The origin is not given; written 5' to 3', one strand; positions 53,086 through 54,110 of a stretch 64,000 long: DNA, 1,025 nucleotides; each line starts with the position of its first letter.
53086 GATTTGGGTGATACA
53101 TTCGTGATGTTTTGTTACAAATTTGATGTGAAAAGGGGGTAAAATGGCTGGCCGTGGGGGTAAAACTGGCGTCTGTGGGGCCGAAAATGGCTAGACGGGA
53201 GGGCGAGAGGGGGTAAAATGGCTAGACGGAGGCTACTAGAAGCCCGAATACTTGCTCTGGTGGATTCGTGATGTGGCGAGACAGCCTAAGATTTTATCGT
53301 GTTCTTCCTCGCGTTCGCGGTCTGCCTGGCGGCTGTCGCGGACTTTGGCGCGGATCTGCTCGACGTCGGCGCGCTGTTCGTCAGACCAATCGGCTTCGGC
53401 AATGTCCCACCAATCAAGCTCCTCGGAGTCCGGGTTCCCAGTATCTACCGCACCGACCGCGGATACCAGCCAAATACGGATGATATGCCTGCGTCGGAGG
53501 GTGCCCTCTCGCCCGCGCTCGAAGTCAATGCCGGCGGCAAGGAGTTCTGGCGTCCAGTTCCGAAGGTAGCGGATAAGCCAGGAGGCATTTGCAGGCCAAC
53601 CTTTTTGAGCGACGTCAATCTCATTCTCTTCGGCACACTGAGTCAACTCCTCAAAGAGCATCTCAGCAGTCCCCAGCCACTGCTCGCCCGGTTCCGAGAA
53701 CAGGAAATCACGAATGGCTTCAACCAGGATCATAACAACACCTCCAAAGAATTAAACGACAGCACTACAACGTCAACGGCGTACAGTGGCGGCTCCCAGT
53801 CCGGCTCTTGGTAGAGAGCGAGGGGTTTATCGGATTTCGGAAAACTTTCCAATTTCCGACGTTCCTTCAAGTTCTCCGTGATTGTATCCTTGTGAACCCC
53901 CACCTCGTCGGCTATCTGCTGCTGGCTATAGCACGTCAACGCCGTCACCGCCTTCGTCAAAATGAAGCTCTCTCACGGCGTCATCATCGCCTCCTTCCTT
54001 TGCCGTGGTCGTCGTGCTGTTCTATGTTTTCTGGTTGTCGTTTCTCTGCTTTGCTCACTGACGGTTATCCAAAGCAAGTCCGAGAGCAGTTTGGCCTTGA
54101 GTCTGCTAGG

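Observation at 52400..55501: Plasmid-type replication origin: AT-rich gap + four iterons + RepA-like AAA_25 helicase + palindromic operator array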

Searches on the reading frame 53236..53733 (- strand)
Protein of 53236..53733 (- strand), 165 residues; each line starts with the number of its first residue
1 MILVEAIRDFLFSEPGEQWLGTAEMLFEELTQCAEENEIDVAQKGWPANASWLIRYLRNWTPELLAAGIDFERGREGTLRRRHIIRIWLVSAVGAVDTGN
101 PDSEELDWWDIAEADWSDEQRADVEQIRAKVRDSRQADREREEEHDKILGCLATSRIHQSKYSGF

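Call 10: search_protein_families(library=pfam, proteins=[window:53236-53733:-], max_evalue=0.01)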
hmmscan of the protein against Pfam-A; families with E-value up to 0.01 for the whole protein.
window:53236-53733:- (165 aa): 0 families

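Call 48: find_homologous_proteins(query=window:53236-53733:-, max_evalue=0.001)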
Query window:53236-53733:- (165 aa): 3 proteins with E <= 0.001 among 32 candidates.
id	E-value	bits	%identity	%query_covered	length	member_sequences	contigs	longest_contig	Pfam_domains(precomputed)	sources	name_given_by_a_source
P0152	1.4e-105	369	100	100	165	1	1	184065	-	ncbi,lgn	-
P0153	4.6e-34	136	48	98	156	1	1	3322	-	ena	-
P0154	2.5e-29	120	46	97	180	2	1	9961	-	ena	-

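Call 49: find_encoding_contigs(protein=P0153, flank=10000, max_places=4)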
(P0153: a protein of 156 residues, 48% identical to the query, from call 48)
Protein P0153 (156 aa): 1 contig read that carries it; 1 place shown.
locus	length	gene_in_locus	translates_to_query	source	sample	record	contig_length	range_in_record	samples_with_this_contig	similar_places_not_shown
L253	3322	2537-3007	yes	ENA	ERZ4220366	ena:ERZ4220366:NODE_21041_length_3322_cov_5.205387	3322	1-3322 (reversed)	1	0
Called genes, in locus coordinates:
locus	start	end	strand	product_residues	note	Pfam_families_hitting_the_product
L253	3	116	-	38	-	?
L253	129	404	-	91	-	PF13560:HTH_31 (weak), PF12844:HTH_19 (weak)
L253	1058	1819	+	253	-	-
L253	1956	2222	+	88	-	-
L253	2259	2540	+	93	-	-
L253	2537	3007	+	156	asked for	-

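Call 50: find_encoding_contigs(protein=P0154, flank=10000, max_places=4)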
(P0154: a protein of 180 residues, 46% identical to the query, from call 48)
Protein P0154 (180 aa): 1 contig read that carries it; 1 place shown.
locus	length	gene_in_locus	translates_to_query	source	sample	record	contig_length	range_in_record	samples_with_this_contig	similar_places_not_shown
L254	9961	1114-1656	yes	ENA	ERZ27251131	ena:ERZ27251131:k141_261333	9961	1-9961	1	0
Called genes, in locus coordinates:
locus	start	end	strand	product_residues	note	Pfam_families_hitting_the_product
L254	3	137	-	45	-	?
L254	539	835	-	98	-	-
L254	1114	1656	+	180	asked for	-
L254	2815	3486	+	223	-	-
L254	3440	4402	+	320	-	PF02195:ParB_N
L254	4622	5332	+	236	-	PF00589:Phage_integrase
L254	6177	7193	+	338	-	-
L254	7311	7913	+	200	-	-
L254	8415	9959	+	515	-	?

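Call 58: search_protein_families(library=phrogs, proteins=[window:53236-53733:-], max_evalue=0.01)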
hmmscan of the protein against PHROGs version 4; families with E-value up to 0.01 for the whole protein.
window:53236-53733:- (165 aa): 0 families

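Call 60: predict_structure(alignment_id=A4)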
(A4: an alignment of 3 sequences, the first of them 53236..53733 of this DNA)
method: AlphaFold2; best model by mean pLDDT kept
length: 165 residues; sequences in the alignment: 3
mean_pLDDT: 65.9   pTM: 0.49
mean pLDDT of the five models: 65.9, 58.6, 53.9, 52.8, 50.4
residues with pLDDT >= 90: 0; 70-90: 85; 50-70: 39; < 50: 41
segments of 3 or more residues with pLDDT < 50: 77-80, 92-112, 152-165
pLDDT, mean of each block of 10 residues (from residue 1): 78 81 85 82 77 77 75 62 75 39 37 56 66 70 61 43 40
secondary structure, 60 per line:
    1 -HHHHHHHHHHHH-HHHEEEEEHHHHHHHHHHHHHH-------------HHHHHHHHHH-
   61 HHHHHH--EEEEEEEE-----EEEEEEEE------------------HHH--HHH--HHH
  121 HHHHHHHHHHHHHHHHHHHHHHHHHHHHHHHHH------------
elements in order: H2-13 E18-22 H23-36 H50-59 H61-66 E69-76 E82-89 H118-153

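Call 67: find_related_loci(query=A4, collection=metagenome_contigs, flank=6000)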
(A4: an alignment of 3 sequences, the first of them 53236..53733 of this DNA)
Query A4 (165 aa) in metagenome_contigs; peptide patterns used: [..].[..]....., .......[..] (x = any residue, [..] = any of these).
92 stretches matched a pattern; 1 encode a relative of the query (tblastn E <= 1e-3); 1 distinct loci.
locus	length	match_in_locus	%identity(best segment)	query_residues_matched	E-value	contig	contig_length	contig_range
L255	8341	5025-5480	46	3-162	3e-31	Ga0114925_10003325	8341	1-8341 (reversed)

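Call 68: find_related_loci(query=A4, collection=viral_contigs, flank=6000)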
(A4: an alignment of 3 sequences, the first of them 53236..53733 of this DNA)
Query A4 (165 aa) in viral_contigs; peptide patterns used: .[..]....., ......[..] (x = any residue, [..] = any of these).
33 stretches matched a pattern, but none encodes a relative of the query by tblastn (E <= 1e-3).

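Call 73: search_protein_families(library=pfam, proteins=[L255:2564-3973:-, L255:980-2035:-, L255:41-475:+, L253:1058-1819:+, L253:1956-2222:+, L253:2259-2540:+, L254:6177-7193:+], max_evalue=0.01)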
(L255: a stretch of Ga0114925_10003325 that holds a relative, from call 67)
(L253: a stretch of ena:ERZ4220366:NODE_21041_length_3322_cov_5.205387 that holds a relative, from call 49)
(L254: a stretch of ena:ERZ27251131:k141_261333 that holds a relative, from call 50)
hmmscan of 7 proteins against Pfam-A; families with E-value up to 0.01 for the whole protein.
L255:2564-3973:- (469 aa): 4 families
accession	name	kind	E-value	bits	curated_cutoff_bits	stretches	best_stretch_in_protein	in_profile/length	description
PF19263.5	DUF5906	-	5.4e-18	66.1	27.6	1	200-306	1-111/114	Family of unknown function (DUF5906)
PF08706.16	D5_N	-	2.6e-11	44.5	22.4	1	85-173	57-145/145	D5 N terminal like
PF03288.22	Pox_D5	-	1.4e-08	35.5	21.4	1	378-432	4-58/86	Poxvirus D5 protein-like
PF02257.21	RFX_DNA_binding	-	0.0064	17.5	27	0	381-435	5-58/79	RFX DNA-binding domain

L255:980-2035:- (351 aa): 3 families
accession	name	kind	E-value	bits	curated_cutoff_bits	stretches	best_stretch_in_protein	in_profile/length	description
PF00589.27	Phage_integrase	-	2.9e-32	112.2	27.1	1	112-271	4-169/172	Phage integrase family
PF02899.23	Phage_int_SAM_1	-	1.6e-12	47.9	22.3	1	7-82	1-77/83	Phage integrase, N-terminal SAM-like domain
PF13495.12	Phage_int_SAM_4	-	6.7e-05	23.6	27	1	16-82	10-76/85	Phage integrase, N-terminal SAM-like domain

L255:41-475:+ (144 aa): 1 family
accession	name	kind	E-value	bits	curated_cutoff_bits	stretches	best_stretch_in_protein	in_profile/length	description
PF00072.30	Response_reg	-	2.1e-24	86.3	30.2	1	5-116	1-109/111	Response regulator receiver domain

L253:1058-1819:+ (253 aa): 0 families

L253:1956-2222:+ (88 aa): 0 families

L253:2259-2540:+ (93 aa): 0 families

L254:6177-7193:+ (338 aa): 37 families (the best 25 are shown)
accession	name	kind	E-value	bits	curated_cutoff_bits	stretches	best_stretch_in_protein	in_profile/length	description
PF00515.34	TPR_1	-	2.3e-91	296.7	27.8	9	186-217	2-33/34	Tetratricopeptide repeat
PF07719.23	TPR_2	-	1.6e-76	246.6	27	9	151-184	1-34/34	Tetratricopeptide repeat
PF13414.12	TPR_11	-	2.4e-76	251.6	26.8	9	158-199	1-42/42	TPR repeat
PF13181.12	TPR_8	-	1.4e-58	190.5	25.7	7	84-115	2-33/34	Tetratricopeptide repeat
PF13431.12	TPR_17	-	4.2e-52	170.5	24.4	7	174-206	2-34/34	Tetratricopeptide repeat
PF13432.12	TPR_16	-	1.8e-43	147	32.7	5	156-218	2-64/65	Tetratricopeptide repeat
PF13424.12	TPR_12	-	1.2e-40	138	30.1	4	118-181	4-75/77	Tetratricopeptide repeat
PF13371.12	TPR_9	-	2.7e-39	133.5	35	7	25-80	5-60/73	Tetratricopeptide repeat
PF14559.12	TPR_19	-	1.3e-27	96.3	25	5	232-274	4-46/68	Tetratricopeptide repeat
PF13428.12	TPR_14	-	2.3e-26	90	23.5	3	84-123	2-41/44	Tetratricopeptide repeat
PF13374.12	TPR_10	-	1.7e-25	88.7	27.5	1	49-83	2-36/42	Tetratricopeptide repeat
PF13174.12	TPR_6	-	5.1e-25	86.8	26.3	1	84-114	1-31/33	Tetratricopeptide repeat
PF13176.12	TPR_7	-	2.4e-15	55.7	27.9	0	189-217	3-31/36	Tetratricopeptide repeat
PF07721.20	TPR_4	-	8.7e-13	48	27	0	118-137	2-21/26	Tetratricopeptide repeat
PF12895.13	ANAPC3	-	1.1e-12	48.4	27.2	3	61-142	1-81/82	Anaphase-promoting complex, cyclosome, subunit 3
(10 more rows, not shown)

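Call 94: search_protein_families(library=ncbifam, proteins=[window:53236-53733:-, L255:2564-3973:-], max_evalue=0.01)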
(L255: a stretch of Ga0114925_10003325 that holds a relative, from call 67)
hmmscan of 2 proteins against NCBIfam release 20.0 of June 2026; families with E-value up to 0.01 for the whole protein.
window:53236-53733:- (165 aa): 0 families

L255:2564-3973:- (469 aa): 3 families
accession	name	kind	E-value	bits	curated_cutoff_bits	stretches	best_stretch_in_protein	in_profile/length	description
TIGR01613.1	primase_Cterm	subfamily_domain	8.3e-61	205.5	108.7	1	123-423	2-304/304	phage/plasmid primase, P4 family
NF005477.0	PRK07078.1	subfamily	2e-34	118.9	1014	1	99-429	395-725/759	hypothetical protein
NF011296.0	PRK14709.1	subfamily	9.8e-31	106.9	613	1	105-430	113-441/469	hypothetical protein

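Call 96: search_dna_similar(query=window:53236-53733:-, collection=plasmids, mode=protein, max_evalue=0.01, max_rows=10)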
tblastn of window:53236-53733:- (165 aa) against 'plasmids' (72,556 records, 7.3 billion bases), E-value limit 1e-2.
No match.

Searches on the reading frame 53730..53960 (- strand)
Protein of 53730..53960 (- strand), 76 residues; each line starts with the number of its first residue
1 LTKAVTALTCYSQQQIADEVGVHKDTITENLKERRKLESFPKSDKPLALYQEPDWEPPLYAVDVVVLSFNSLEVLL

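Call 10: search_protein_families(library=pfam, proteins=[window:53730-53960:-], max_evalue=0.01)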
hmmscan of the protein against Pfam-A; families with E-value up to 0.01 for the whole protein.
window:53730-53960:- (76 aa): 0 families

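Call 58: search_protein_families(library=phrogs, proteins=[window:53730-53960:-], max_evalue=0.01)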
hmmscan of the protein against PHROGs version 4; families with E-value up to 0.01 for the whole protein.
window:53730-53960:- (76 aa): 0 families

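Call 94: search_protein_families(library=ncbifam, proteins=[window:53730-53960:-], max_evalue=0.01)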
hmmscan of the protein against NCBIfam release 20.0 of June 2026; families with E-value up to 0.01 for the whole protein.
window:53730-53960:- (76 aa): 0 families
